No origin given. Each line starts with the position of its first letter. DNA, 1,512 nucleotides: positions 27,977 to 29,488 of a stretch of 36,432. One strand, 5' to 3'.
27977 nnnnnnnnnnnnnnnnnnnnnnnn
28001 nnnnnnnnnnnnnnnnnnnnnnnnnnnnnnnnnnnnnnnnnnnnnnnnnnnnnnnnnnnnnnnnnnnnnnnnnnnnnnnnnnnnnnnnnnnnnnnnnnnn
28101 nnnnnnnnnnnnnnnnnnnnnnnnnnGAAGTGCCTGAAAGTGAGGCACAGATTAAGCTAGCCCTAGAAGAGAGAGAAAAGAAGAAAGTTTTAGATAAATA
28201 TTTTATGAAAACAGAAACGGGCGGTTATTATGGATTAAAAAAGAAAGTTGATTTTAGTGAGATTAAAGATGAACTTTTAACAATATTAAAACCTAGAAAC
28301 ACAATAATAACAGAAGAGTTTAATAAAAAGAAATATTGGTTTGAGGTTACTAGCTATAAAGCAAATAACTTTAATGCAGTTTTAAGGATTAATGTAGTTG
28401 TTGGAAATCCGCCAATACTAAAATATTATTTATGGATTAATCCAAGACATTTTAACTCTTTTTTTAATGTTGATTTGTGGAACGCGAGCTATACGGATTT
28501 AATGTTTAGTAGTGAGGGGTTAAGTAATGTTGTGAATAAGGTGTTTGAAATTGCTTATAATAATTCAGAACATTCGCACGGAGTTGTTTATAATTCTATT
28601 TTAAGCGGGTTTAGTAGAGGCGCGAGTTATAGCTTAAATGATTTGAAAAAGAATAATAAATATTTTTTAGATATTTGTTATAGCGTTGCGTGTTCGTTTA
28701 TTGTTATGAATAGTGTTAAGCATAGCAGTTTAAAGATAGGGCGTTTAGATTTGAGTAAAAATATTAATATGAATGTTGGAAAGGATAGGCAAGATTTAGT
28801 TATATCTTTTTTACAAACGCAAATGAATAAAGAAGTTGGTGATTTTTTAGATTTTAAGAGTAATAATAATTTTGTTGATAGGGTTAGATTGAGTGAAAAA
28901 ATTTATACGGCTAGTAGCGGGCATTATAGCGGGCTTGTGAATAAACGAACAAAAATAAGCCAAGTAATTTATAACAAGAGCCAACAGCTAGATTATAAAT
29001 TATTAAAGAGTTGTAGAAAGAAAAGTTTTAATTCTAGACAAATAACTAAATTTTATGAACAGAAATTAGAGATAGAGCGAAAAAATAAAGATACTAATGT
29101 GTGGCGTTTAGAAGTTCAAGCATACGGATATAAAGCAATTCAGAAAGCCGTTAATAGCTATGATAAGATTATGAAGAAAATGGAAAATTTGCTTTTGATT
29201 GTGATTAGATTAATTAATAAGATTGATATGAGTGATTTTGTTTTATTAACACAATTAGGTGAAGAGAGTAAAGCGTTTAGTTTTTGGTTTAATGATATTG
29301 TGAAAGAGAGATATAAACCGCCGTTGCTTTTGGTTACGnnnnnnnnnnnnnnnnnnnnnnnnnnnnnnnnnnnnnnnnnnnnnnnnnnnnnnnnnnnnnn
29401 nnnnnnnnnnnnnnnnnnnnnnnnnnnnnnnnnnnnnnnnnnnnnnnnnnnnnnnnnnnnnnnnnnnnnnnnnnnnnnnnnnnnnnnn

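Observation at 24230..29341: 1703-aa family B polymerase with about 1000 aa of uncharacterised extensions, coupled to a small primase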

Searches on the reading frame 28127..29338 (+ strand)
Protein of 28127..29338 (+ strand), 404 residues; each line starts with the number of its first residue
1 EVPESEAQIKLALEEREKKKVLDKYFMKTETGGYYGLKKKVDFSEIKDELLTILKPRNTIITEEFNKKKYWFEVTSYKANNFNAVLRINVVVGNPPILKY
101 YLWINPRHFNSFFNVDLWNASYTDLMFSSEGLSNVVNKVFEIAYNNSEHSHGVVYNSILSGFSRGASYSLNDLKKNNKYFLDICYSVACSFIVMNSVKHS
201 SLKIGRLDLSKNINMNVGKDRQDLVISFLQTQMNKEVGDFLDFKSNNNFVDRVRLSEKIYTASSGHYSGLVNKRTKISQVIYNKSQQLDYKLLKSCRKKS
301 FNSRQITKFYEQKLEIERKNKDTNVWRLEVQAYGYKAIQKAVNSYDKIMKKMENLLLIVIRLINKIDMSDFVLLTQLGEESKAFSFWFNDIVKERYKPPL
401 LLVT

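Call 18: search_solved_structures(query=A2, max_evalue=10, show_alignments=3)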
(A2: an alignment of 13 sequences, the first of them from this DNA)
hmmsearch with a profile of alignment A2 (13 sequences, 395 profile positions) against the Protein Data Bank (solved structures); distinct sequences matched with E-value up to 10: 2.
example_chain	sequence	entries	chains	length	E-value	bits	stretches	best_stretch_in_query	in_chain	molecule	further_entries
7znl_E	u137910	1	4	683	1.3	11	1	191-254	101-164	THO complex subunit 5 homolog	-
7apk_E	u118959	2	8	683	1.3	11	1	191-254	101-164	THO complex subunit 5 homolog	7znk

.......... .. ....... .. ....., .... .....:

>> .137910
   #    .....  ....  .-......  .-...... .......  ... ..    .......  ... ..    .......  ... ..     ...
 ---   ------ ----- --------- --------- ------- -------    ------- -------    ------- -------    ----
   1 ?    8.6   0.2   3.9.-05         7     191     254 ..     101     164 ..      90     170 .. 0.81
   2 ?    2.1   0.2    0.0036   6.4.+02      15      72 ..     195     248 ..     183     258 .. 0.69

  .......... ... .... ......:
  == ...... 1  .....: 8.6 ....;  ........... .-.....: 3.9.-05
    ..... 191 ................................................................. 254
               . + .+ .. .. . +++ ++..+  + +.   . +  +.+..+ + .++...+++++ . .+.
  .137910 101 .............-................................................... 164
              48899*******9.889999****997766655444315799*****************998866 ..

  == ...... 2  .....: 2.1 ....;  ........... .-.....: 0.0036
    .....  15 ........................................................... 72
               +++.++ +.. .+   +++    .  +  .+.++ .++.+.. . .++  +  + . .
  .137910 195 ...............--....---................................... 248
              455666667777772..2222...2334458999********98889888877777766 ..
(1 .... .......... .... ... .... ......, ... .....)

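Call 19: find_homologous_proteins(query=A2, max_evalue=0.01)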
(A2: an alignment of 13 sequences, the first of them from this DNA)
Query A2 (13 sequences) (404 aa, profile of the alignment): 4 proteins with E <= 0.01 among 4542 candidates.
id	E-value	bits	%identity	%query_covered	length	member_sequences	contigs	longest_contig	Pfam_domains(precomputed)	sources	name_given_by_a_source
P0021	6.5e-201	685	73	91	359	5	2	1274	-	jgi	jgi:hypothetical protein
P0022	6.1e-195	666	81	91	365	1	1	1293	-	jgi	jgi:hypothetical protein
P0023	1.1e-165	569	55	88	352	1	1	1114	-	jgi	jgi:hypothetical protein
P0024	6.2e-165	567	51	88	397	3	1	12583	-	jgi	jgi:hypothetical protein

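Call 21: find_encoding_contigs(protein=P0024, flank=10000, max_places=3)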
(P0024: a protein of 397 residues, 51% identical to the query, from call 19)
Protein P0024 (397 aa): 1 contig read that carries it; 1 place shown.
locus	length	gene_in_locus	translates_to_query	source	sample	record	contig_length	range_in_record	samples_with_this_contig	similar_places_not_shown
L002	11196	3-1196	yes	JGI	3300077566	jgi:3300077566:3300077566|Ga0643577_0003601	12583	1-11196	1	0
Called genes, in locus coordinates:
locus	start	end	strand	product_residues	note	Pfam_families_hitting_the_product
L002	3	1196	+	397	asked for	?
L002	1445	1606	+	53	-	-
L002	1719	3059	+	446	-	PF02899:Phage_int_SAM_1 (faint), PF00589:Phage_integrase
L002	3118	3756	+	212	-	-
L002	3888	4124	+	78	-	-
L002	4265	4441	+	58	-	-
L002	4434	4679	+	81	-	-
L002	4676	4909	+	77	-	-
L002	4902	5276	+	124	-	-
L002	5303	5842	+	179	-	-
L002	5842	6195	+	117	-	-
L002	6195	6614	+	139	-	-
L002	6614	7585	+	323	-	-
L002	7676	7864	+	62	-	-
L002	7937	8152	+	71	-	-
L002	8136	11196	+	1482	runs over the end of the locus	?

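Call 33: predict_structure(alignment_id=A2)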
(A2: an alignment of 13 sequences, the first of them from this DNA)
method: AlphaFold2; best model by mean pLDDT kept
length: 404 residues; sequences in the alignment: 13
mean_pLDDT: 62.5   pTM: 0.45
mean pLDDT of the five models: 62.5, 61.7, 50.2, 48.3, 43.8
residues with pLDDT >= 90: 6; 70-90: 172; 50-70: 86; < 50: 140
segments of 3 or more residues with pLDDT < 50: 72-148, 151-174, 176-204, 393-395, 401-404
pLDDT, mean of each block of 10 residues (from residue 1): 84 86 87 83 85 67 58 42 34 32 32 29 31 45 46 39 37 46 45 38 54 80 83 85 85 81 77 82 76 59 66 70 78 68 81 90 76 61 57 53 39
secondary structure, 60 per line:
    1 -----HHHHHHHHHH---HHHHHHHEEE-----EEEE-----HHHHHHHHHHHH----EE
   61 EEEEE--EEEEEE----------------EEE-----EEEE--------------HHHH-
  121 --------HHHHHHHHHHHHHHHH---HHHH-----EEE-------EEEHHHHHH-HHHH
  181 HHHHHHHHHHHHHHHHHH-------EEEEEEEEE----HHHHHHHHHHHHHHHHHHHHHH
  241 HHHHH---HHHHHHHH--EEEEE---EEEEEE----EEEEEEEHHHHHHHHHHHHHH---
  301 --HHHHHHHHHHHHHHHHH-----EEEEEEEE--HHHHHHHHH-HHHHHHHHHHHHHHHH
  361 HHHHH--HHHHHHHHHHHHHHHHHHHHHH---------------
elements in order: H6-15 H19-25 E26-28 E34-37 H43-54 E59-65 E68-73 E90-92 E98-101 H116-119 H129-144 H148-151 E157-159 E167-169 H170-175 H177-198 E206-214 H219-245 H249-256 E259-263 E267-272 E277-283 H284-297 H303-319 E325-332 H335-343 H345-365 H368-389

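Call 52: search_protein_families(library=pfam, alignment_id=A2, max_evalue=10)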
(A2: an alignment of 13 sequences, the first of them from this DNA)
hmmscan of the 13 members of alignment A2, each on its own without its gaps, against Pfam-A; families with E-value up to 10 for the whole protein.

A. member 1, seq(404 aa): 1 family
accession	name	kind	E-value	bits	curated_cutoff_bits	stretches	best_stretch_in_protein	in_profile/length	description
PF20776.3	SLS1_N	-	0.91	10.6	24.4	1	286-350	24-89/97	SLS1 protein N-terminal domain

B. families by the number of members that match (of 13 scanned): 3 families
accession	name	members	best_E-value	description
PF20776.3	SLS1_N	1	0.91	SLS1 protein N-terminal domain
PF08282.18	Hydrolase_3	1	1.6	haloacid dehalogenase-like hydrolase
PF10884.14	DUF2683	1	2.6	Protein of unknown function (DUF2683)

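Call 53: search_protein_representatives(alignment_id=A2)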
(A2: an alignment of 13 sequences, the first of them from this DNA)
Query: 13 sequences, 395 profile positions. Proteins with E-value up to 0.001 (for the whole library): 11; up to 1e-10: 7; up to 1e-30: 7. The best 11 are listed.
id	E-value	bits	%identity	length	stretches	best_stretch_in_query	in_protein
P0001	7.8e-209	709.8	-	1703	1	1-394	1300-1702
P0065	1.8e-181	619.7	-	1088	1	1-394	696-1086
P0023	3.6e-166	569.3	-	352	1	50-393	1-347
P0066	4.2e-75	269.5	-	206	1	191-394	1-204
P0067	2.2e-46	174.9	-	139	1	269-394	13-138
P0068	1.0e-33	133.2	-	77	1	62-130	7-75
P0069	2.5e-32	128.7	-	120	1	296-393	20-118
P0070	3.8e-07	45.7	-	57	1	336-382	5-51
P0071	9.7e-07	44.4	-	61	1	339-394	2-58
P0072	4.1e-05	39.0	-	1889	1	60-354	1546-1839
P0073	6.4e-04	35.1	-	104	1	289-390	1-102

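Call 55: search_protein_families(library=pfam, proteins=[P0072], max_evalue=0.1)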
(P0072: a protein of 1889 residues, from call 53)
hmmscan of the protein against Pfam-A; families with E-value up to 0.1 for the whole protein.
P0072 (1889 aa): 0 families

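Call 107: fold_search(model_id=the predicted structure, library=viral)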
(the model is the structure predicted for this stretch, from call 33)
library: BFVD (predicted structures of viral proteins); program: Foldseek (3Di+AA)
matches with E <= 10: 335; with E <= 0.001: 1
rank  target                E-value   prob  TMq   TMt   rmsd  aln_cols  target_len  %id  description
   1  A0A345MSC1            5.6e-04  1.00  0.20  0.24   7.3       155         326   10  (no name in the UniProt tables at hand)
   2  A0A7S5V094            1.8e-02  0.80  0.20  0.18  14.8       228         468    9  (no name in the UniProt tables at hand)
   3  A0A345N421            2.3e-02  0.72  0.20  0.26  15.4       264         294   11  (no name in the UniProt tables at hand)
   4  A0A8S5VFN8            2.6e-02  0.91  0.22  0.25   6.7       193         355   12  Replication-associated protein G2P [Inoviridae sp. ct0MH15]
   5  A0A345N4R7            3.0e-02  0.47  0.18  0.19  15.6       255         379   12  (no name in the UniProt tables at hand)
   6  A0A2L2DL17            4.7e-02  0.09  0.11  0.13  24.4       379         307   13  Uncharacterized protein [Acanthamoeba polyphaga mimivirus]
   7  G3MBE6                8.5e-02  0.12  0.08  0.18  15.5       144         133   11  Gp76 [Bacillus phage G]
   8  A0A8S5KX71            9.1e-02  0.03  0.07  0.07  25.0       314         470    8  Maturation protein [ssRNA phage AIN000]
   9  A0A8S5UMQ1            1.1e-01  0.14  0.12  0.22  15.1       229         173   12  ALC protein [Myoviridae sp. ctCo31]
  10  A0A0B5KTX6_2          1.3e-01  0.12  0.12  0.04  30.1       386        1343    9  RNA-directed RNA polymerase L [Xinzhou Spider Virus]
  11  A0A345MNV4            2.0e-01  0.25  0.17  0.22  13.8       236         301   11  (no name in the UniProt tables at hand)
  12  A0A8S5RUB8            2.1e-01  0.18  0.15  0.19  26.4       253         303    7  Uncharacterized protein [Inoviridae sp. ctS4A1]
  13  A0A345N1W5            2.3e-01  0.14  0.14  0.12  11.1       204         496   10  (no name in the UniProt tables at hand)
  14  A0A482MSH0            2.5e-01  0.16  0.08  0.11  15.4       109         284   17  Exonuclease [Escherichia phage PTXU04]
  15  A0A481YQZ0            2.5e-01  0.08  0.12  0.19  24.5       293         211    7  Uncharacterized protein [Marseillevirus LCMAC101]
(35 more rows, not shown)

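Call 121: find_encoding_contigs(protein=P0072, flank=10000, max_places=3)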
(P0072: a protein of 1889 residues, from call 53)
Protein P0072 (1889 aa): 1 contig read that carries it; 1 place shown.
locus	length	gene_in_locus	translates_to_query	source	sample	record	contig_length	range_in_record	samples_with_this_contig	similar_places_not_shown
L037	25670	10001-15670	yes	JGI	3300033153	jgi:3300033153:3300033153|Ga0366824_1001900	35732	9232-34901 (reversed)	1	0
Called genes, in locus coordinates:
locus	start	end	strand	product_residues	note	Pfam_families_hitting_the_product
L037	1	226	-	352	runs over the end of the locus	?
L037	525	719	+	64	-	-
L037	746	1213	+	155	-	-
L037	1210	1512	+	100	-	-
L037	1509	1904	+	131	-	-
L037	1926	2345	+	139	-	-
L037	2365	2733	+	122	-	-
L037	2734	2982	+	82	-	-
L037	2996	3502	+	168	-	-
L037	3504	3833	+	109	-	-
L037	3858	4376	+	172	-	-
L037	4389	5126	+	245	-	-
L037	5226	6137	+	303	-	-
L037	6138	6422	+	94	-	-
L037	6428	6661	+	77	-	-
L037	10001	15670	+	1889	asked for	-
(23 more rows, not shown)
